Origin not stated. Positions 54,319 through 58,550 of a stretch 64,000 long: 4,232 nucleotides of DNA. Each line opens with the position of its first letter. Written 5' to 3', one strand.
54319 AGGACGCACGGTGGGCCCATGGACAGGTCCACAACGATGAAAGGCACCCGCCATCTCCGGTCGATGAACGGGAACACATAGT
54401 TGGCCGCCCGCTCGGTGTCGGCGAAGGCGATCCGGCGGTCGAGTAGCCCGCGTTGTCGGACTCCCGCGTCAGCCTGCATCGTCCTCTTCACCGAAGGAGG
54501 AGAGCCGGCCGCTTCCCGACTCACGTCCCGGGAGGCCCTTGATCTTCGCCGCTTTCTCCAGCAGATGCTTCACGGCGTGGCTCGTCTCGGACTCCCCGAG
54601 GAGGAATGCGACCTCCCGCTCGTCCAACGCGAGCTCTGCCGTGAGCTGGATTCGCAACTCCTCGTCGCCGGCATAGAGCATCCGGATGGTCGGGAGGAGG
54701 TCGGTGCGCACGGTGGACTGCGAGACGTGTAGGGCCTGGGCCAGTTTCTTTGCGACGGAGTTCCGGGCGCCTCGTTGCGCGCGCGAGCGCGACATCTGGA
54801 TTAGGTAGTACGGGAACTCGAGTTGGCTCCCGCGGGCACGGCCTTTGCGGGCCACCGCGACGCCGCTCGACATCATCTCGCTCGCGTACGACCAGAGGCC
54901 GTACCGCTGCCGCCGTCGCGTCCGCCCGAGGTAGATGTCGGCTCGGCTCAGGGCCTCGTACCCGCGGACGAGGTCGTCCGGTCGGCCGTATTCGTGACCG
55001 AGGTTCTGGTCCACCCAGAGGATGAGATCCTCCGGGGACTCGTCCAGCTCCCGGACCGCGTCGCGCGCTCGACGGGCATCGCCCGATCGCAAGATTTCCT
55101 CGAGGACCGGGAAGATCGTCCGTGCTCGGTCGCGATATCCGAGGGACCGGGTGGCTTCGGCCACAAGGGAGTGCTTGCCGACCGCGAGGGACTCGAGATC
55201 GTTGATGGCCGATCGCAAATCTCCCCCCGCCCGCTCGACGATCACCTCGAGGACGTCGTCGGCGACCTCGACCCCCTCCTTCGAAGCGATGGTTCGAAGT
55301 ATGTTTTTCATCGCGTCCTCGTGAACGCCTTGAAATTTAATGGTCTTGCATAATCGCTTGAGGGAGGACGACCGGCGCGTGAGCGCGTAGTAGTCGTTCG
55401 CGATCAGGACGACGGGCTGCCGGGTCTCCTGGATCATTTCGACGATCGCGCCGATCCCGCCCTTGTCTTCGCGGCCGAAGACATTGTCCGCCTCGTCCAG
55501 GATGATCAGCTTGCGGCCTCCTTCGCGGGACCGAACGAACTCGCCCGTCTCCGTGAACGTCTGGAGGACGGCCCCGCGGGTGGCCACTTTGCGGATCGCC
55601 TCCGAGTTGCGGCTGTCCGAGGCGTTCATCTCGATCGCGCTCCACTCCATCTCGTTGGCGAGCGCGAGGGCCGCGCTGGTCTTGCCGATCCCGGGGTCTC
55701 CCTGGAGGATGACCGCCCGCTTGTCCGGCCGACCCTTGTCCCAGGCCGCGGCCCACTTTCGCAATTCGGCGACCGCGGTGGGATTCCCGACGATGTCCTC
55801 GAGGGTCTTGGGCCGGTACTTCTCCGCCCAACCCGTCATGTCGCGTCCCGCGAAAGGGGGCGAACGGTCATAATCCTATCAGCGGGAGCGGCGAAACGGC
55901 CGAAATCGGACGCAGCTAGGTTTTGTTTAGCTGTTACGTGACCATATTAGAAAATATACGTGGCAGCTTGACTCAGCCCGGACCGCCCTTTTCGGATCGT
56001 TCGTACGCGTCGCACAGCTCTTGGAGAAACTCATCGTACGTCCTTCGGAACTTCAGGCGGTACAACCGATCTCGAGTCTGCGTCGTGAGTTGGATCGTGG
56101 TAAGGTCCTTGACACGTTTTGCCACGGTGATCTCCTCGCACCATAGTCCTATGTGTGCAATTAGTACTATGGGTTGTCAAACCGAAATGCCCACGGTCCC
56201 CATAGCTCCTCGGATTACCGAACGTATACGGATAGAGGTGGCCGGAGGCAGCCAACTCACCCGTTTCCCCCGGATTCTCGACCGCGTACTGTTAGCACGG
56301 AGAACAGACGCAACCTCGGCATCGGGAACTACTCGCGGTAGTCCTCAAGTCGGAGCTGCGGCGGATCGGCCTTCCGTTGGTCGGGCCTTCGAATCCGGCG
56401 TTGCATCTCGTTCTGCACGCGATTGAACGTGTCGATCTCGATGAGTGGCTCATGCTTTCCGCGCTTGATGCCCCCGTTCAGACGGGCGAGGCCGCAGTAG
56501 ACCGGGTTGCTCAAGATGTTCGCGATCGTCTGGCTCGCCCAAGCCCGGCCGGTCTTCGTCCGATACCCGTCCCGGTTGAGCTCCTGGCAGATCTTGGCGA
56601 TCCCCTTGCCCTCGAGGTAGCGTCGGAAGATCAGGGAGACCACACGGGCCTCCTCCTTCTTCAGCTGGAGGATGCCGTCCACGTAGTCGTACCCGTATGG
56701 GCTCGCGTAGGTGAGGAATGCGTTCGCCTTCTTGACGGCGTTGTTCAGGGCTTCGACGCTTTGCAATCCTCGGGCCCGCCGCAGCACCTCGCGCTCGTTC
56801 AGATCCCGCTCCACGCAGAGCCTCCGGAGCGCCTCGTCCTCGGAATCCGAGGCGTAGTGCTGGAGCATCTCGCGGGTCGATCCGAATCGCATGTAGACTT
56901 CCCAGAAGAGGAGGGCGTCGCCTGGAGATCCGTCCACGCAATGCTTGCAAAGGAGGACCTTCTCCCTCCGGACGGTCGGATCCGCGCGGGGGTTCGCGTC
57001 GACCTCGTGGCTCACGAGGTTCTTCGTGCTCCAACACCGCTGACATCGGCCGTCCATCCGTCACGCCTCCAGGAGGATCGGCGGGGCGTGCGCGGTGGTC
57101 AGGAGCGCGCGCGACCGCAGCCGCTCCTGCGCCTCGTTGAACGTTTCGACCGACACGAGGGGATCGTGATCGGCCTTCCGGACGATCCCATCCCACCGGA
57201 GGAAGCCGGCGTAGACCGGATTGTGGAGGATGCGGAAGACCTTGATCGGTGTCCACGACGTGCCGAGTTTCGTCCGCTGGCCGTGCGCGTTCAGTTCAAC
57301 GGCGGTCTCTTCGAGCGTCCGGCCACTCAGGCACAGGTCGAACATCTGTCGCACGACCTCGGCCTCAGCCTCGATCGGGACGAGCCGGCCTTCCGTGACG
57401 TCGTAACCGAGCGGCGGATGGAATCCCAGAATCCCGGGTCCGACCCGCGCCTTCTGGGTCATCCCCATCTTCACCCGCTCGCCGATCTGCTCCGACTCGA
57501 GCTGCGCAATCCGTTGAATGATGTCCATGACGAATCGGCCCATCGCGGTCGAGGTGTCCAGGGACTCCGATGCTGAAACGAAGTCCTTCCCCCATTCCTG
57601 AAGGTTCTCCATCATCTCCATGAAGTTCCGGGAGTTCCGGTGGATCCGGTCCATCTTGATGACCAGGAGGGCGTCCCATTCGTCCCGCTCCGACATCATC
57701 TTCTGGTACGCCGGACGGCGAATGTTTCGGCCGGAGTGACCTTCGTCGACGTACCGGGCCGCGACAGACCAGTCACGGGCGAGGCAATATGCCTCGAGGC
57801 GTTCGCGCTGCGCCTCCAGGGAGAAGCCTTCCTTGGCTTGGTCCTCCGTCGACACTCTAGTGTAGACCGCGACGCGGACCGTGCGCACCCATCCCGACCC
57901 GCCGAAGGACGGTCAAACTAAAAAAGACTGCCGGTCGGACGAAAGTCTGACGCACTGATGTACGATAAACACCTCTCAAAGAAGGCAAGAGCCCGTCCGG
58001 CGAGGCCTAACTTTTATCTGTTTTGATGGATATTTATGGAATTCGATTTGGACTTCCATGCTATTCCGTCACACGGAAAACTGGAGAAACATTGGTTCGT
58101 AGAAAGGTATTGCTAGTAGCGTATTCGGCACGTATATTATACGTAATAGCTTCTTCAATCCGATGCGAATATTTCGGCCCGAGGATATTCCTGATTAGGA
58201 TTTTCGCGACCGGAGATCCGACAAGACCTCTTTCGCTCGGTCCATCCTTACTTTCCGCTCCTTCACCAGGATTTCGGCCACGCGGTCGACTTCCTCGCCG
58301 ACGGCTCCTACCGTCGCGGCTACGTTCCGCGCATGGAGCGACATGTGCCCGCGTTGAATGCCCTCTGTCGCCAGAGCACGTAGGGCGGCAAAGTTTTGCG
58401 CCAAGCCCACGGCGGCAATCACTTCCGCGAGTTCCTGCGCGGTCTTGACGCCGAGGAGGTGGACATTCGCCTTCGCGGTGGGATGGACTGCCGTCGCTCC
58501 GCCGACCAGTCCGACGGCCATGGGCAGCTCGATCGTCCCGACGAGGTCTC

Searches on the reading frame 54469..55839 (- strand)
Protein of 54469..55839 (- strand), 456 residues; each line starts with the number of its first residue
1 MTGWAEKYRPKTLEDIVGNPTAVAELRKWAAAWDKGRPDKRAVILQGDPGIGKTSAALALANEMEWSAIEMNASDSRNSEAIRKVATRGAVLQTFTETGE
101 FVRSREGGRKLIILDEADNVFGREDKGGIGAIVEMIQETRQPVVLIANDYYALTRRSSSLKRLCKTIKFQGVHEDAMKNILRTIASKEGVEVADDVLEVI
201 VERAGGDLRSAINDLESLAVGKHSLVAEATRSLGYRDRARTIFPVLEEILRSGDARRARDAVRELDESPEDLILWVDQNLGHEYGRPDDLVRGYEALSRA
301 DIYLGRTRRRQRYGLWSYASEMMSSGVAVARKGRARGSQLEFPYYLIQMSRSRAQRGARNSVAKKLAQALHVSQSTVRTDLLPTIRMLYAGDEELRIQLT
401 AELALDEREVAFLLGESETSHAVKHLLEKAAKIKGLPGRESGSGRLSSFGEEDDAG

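Call 4: search_protein_families(library=pfam, proteins=[window:54469-55839:-], max_evalue=0.01)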
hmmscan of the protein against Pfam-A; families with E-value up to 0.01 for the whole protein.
window:54469-55839:- (456 aa): 15 families
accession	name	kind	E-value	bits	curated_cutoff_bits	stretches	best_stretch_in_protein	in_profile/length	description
PF21960.2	RCF1-5-like_lid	-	2.3e-12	47.1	27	1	179-219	1-42/43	RCF1/5-like, AAA+ ATPase lid domain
PF00004.35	AAA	-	1.6e-11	45.3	21.2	1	43-167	1-127/131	ATPase family associated with various cellular activities (AAA)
PF25361.1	AAA_lid_RFC1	-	2.2e-07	30.7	34.9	1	176-228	3-55/59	RFC1-like, AAA+ ATPase lid domain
PF05496.18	RuvB_N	-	9.3e-06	25.9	27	1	9-67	2-60/159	Holliday junction DNA helicase RuvB P-loop domain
PF13401.12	AAA_22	-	1.8e-05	25.5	27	1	40-129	5-101/130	AAA domain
PF03215.21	Rad17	-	2.4e-05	24.8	23.8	1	3-90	8-95/186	Rad17 P-loop domain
PF16193.11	AAA_assoc_2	-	5.1e-05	23.9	34.3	1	188-221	3-35/81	AAA C-terminal domain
PF13191.12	AAA_16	-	8.9e-05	23.5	32.6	1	30-146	13-137/167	AAA ATPase domain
PF00270.35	DEAD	-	0.00027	21.2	26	0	85-144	99-154/167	DEAD/DEAH box helicase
PF09848.15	SLFN-g3_helicase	-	0.00035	20.4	24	1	41-200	2-178/354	Schlafen group 3, DNA/RNA helicase domain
PF20720.3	nSTAND3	-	0.00078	19.6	27.2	1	40-65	17-42/155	Novel STAND NTPase 3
PF13604.12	AAA_30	-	0.00086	19.5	27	1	40-146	18-122/191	AAA domain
PF07728.20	AAA_5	-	0.0025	18.2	22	1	43-118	2-76/139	AAA domain (dynein-related subfamily)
PF13173.12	AAA_14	-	0.0038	17.7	27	1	40-120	2-74/129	AAA domain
PF08519.17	RFC1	-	0.0042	17.6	23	1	297-387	1-90/158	Replication factor RFC1 C terminal domain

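Call 52: find_related_loci(query=A3, collection=metagenome_contigs, flank=6000)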
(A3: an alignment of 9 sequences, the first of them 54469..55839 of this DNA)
Query A3 (456 aa) in metagenome_contigs; peptide patterns used: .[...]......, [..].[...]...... (x = any residue, [..] = any of these).
600 stretches matched a pattern (row limit reached: there are more); 422 encode a relative of the query (tblastn E <= 1e-3); the best 80 are kept; 80 distinct loci.
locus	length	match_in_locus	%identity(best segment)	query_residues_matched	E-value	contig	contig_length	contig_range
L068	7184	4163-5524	90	1-455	0e+0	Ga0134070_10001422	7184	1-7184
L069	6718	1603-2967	93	1-455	0e+0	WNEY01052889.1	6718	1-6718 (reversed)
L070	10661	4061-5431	79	1-455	0e+0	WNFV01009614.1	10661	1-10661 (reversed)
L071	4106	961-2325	78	1-455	0e+0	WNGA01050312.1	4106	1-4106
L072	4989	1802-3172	78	1-455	0e+0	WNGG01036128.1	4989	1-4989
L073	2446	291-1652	82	1-454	0e+0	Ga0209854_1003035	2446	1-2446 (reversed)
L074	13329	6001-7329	78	1-444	0e+0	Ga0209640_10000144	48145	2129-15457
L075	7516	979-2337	78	1-453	0e+0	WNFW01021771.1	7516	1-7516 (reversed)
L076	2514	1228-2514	81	1-429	0e+0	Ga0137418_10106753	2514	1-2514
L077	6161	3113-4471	69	1-452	0e+0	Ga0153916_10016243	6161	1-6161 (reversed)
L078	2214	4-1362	69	1-452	0e+0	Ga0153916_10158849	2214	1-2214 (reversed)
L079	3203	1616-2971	67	1-451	0e+0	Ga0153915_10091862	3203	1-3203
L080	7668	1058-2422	66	1-455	0e+0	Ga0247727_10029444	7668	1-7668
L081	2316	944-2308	66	1-455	0e+0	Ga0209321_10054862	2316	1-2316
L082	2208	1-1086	73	92-453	0e+0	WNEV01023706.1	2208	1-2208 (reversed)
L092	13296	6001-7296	49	4-434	2e-140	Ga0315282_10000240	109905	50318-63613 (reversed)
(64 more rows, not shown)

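Call 55: search_protein_families(library=pfam, proteins=[L092:3196-4008:+, L092:4043-4840:+], max_evalue=0.01)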
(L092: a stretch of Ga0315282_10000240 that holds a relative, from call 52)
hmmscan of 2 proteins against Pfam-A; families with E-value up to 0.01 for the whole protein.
L092:3196-4008:+ (271 aa): 2 families
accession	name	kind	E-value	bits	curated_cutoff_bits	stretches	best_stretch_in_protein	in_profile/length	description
PF00239.26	Resolvase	-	1.7e-37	129.2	23.3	1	4-149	1-144/145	Resolvase, N terminal domain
PF07508.19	Recombinase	-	7.1e-20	71.6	21.1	1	173-258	3-102/102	Recombinase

L092:4043-4840:+ (266 aa): 2 families
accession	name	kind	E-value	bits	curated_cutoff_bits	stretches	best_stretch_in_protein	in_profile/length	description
PF00239.26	Resolvase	-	1.2e-37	129.6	23.3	1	1-145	2-144/145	Resolvase, N terminal domain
PF07508.19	Recombinase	-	6.9e-18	65.2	21.1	1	167-254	1-102/102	Recombinase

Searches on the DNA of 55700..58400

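Call 25: search_rna_families(source=window, start=55700, end=58400, threshold=evalue, max_evalue=1)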
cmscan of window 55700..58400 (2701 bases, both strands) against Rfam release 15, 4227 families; matches with E-value up to 1: 1.
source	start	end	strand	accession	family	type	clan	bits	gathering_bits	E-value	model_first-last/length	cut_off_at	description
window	57881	57955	+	RF01973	H19_2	Gene; lncRNA;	-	16.3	50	0.56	1-69/69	no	H19 conserved region 2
